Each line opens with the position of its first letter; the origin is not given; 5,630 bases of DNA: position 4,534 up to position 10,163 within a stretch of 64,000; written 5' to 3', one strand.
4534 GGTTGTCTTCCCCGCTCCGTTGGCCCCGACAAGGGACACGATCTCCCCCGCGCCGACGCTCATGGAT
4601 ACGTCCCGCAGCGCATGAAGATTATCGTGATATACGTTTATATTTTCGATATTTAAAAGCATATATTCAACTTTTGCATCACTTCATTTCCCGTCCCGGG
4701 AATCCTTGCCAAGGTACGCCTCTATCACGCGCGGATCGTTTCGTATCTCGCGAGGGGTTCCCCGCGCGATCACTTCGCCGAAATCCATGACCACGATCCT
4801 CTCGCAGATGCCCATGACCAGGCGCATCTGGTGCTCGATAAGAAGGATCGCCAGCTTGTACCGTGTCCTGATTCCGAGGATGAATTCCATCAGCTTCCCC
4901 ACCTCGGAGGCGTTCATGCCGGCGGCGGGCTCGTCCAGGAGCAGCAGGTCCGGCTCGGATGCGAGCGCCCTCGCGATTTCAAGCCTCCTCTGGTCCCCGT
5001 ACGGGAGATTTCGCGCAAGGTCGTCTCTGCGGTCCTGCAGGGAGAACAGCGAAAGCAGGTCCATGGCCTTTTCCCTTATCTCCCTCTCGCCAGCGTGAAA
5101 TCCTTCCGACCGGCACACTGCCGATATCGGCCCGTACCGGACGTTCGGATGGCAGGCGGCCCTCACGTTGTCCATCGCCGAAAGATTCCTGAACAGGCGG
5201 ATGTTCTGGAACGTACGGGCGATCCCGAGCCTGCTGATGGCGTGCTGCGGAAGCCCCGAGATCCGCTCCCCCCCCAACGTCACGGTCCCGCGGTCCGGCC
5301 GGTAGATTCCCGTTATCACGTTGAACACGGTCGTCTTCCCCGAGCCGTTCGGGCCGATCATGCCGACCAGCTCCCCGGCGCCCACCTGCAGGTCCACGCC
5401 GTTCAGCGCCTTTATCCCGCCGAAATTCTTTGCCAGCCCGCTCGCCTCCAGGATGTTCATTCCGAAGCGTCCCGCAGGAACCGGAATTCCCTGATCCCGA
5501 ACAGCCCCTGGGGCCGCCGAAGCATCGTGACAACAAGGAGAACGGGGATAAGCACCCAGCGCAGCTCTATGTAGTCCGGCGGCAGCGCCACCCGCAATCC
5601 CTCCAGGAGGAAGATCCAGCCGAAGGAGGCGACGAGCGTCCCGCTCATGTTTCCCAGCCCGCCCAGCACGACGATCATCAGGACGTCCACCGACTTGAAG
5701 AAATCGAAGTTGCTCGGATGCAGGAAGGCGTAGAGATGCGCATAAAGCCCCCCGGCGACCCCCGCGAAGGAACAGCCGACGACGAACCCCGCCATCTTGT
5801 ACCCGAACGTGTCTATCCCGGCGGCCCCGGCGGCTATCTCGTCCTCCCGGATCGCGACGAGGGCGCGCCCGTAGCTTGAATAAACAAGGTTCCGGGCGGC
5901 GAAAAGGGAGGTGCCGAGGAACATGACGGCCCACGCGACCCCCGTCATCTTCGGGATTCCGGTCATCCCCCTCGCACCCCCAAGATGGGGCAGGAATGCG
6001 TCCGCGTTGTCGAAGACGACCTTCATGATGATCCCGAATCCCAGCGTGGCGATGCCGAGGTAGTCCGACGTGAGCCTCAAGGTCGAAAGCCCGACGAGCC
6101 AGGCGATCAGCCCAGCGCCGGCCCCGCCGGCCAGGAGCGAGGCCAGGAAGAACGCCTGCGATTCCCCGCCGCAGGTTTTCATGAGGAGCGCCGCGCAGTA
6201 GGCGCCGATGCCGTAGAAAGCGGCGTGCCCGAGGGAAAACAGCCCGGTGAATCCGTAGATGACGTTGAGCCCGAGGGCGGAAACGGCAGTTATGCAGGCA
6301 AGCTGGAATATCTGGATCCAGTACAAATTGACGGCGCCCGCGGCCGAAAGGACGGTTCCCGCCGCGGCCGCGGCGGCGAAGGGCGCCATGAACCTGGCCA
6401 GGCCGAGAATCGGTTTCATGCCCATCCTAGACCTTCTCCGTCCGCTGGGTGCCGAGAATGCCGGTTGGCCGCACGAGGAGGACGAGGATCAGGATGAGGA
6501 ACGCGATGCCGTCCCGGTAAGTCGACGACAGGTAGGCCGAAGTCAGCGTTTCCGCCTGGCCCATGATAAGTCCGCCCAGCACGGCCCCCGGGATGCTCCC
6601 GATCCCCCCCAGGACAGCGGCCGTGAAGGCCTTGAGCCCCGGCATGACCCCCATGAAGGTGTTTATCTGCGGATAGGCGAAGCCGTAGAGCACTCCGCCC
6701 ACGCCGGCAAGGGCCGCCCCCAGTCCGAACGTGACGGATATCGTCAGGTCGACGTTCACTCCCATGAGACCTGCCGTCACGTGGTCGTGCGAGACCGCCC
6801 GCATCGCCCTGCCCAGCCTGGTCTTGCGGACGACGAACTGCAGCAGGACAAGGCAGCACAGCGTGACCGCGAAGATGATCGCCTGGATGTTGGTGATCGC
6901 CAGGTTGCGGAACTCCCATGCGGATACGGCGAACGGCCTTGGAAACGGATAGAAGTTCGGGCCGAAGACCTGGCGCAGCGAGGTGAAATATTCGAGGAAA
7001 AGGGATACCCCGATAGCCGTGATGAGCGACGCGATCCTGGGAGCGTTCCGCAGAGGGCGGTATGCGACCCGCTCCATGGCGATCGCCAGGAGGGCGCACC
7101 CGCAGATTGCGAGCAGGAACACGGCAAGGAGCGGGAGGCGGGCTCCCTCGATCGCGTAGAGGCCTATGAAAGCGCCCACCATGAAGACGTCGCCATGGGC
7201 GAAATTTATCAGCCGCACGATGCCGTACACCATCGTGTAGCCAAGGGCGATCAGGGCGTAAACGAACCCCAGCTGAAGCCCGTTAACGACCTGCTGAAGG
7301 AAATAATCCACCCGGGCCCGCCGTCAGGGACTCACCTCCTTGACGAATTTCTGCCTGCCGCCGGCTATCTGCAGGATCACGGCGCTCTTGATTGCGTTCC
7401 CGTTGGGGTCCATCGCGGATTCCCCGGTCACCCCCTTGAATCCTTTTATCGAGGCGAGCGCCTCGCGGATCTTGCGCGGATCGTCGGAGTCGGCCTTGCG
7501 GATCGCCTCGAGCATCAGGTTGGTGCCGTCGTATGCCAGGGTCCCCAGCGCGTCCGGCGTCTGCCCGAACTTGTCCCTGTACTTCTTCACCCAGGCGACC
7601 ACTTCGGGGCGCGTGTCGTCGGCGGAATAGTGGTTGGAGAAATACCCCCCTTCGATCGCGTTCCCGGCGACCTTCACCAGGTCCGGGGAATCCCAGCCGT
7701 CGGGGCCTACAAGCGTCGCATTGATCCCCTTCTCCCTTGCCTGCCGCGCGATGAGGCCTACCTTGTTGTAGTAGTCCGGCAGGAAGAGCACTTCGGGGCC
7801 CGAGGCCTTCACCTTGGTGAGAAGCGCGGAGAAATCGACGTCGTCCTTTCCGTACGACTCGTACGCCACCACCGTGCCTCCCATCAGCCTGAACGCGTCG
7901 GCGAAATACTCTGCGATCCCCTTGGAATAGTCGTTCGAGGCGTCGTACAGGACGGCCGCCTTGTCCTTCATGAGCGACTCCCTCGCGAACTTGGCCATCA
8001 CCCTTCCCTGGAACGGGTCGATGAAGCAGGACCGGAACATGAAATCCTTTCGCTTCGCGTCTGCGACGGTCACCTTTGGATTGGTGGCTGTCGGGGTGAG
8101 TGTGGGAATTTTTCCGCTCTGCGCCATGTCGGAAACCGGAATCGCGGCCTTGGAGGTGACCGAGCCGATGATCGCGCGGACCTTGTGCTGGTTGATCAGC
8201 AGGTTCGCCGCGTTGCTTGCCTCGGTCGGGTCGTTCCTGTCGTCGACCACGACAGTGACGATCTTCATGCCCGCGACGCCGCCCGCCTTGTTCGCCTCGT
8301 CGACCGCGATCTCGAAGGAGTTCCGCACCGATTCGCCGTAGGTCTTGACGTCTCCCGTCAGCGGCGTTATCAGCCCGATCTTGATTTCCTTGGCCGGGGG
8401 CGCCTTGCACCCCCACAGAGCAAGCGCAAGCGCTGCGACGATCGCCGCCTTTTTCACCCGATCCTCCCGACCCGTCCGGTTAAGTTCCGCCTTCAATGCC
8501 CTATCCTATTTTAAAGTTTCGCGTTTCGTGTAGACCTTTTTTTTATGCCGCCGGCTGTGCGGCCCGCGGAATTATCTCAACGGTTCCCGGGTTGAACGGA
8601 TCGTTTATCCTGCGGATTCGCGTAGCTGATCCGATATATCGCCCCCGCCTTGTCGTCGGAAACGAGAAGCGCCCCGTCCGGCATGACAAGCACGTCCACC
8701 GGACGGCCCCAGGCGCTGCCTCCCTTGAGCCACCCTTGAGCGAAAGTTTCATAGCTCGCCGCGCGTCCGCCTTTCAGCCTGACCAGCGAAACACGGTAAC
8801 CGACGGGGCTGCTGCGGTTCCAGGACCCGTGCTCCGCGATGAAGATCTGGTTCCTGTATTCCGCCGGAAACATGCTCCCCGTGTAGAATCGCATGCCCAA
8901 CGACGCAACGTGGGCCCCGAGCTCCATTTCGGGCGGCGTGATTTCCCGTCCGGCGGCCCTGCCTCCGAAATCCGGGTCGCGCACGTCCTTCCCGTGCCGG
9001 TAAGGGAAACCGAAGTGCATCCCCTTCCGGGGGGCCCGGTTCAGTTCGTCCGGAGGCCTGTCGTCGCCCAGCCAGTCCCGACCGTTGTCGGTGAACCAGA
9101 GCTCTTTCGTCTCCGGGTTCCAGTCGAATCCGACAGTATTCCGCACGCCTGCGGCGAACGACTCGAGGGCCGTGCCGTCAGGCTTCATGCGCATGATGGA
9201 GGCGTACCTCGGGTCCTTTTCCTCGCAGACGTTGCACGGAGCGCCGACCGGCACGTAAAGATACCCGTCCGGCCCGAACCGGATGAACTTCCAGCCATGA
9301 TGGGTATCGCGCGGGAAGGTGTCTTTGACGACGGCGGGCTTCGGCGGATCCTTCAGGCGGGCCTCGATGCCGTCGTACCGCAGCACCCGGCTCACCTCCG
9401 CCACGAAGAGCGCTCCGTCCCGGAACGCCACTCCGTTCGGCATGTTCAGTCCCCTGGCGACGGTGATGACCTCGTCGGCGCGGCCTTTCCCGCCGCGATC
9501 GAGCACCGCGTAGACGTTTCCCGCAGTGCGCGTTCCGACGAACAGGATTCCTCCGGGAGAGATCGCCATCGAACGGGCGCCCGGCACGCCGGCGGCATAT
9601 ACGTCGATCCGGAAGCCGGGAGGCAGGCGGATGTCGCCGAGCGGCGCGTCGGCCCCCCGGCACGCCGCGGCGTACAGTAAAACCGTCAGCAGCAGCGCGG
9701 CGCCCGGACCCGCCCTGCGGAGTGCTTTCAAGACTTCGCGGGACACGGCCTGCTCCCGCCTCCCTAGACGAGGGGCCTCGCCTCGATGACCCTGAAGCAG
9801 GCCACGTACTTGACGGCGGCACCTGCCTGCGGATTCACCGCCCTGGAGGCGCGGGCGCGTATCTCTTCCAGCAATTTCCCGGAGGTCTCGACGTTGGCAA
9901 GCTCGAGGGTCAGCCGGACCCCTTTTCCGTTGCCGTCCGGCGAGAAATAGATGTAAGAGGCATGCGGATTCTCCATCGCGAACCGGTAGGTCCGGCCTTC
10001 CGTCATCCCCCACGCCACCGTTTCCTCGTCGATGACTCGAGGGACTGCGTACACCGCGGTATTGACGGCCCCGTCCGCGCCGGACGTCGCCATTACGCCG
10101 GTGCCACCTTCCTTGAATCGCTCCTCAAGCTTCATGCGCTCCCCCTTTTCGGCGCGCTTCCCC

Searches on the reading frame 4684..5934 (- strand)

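Call 25: search_protein_families(library=pfam, proteins=[window:4684-5934:-], max_evalue=0.001)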
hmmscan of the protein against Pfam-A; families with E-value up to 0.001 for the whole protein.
window:4684-5934:- (416 aa): 3 families
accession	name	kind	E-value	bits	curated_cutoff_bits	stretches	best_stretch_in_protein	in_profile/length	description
PF00005.33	ABC_tran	-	1.9e-30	106.7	25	1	177-337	1-136/137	ABC transporter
PF12399.14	BCA_ABC_TP_C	-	2.7e-13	49.7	25.5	1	387-411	1-25/27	Branched-chain amino acid ATP-binding cassette transporter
PF13304.12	AAA_21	-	9.9e-07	29.5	27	0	190-213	2-25/304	AAA domain, putative AbiEii toxin, Type IV TA system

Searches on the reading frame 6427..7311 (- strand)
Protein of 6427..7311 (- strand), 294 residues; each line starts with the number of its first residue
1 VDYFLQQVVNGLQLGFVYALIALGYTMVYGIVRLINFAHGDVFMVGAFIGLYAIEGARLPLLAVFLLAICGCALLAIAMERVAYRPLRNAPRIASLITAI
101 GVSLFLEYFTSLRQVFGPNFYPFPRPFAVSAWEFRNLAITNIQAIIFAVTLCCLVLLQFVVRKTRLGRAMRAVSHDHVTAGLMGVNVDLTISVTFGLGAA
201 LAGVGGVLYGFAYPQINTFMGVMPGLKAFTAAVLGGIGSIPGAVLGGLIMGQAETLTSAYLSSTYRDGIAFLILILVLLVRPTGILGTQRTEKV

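Call 22: search_protein_families(library=pfam, proteins=[window:6427-7311:-], max_evalue=0.001)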
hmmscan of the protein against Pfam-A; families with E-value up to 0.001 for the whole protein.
window:6427-7311:- (294 aa): 1 family
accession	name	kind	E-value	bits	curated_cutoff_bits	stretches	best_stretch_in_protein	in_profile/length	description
PF02653.21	BPD_transp_2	-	1.2e-44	152.9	26.8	1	8-278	2-269/269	Branched-chain amino acid transport system / permease component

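Call 58: find_encoding_contigs(protein=window:6427-7311:-, flank=10000, max_places=2)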
Protein window:6427-7311:- (294 aa): 5 contigs read that carry it; 2 places shown.
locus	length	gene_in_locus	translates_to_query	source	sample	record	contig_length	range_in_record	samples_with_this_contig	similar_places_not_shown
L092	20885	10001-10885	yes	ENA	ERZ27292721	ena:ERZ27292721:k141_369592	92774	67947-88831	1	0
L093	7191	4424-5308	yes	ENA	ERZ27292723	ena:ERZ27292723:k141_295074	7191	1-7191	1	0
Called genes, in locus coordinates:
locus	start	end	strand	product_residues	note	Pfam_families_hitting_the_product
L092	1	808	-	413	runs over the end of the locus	PF00270:DEAD, PF04851:ResIII, PF00271:Helicase_C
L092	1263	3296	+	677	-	PF13646:HEAT_2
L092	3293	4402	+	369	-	PF13487:HD_5, PF01966:HD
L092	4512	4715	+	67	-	PF00313:CSD, PF08206:OB_RNB (faint)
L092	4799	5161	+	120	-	PF14110:DUF4282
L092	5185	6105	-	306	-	PF01266:DAO (faint), PF07992:Pyr_redox_2, PF13738:Pyr_redox_3, PF00070:Pyr_redox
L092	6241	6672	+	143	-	PF03232:COQ7 (faint), PF00210:Ferritin, PF02915:Rubrerythrin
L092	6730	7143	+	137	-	PF00581:Rhodanese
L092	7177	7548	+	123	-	-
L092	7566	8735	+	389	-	PF23500:DUF7133, PF07995:GSDH, PF22807:TrAA12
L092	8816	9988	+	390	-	PF13458:Peripla_BP_6, PF13433:Peripla_BP_5, PF01094:ANF_receptor, PF13433:Peripla_BP_5 (weak)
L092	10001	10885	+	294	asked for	PF02653:BPD_transp_2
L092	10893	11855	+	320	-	PF02653:BPD_transp_2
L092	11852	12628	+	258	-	PF00005:ABC_tran, PF13304:AAA_21 (faint), PF12399:BCA_ABC_TP_C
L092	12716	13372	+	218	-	PF00005:ABC_tran, PF13555:AAA_29 (weak), PF13304:AAA_21 (weak), PF12399:BCA_ABC_TP_C (weak)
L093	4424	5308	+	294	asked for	PF02653:BPD_transp_2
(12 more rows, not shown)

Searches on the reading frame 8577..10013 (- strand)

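Call 22: search_protein_families(library=pfam, proteins=[window:8577-10013:-], max_evalue=0.001)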
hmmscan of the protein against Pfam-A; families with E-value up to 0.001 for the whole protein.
window:8577-10013:- (478 aa): 2 families
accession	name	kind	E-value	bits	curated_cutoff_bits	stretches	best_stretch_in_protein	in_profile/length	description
PF07995.17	GSDH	-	4e-14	53.1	25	1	235-460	111-331/332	Glucose / Sorbosone dehydrogenase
PF23500.1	DUF7133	-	2.9e-13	50.3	27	1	163-453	57-346/385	Domain of unknown function (DUF7133)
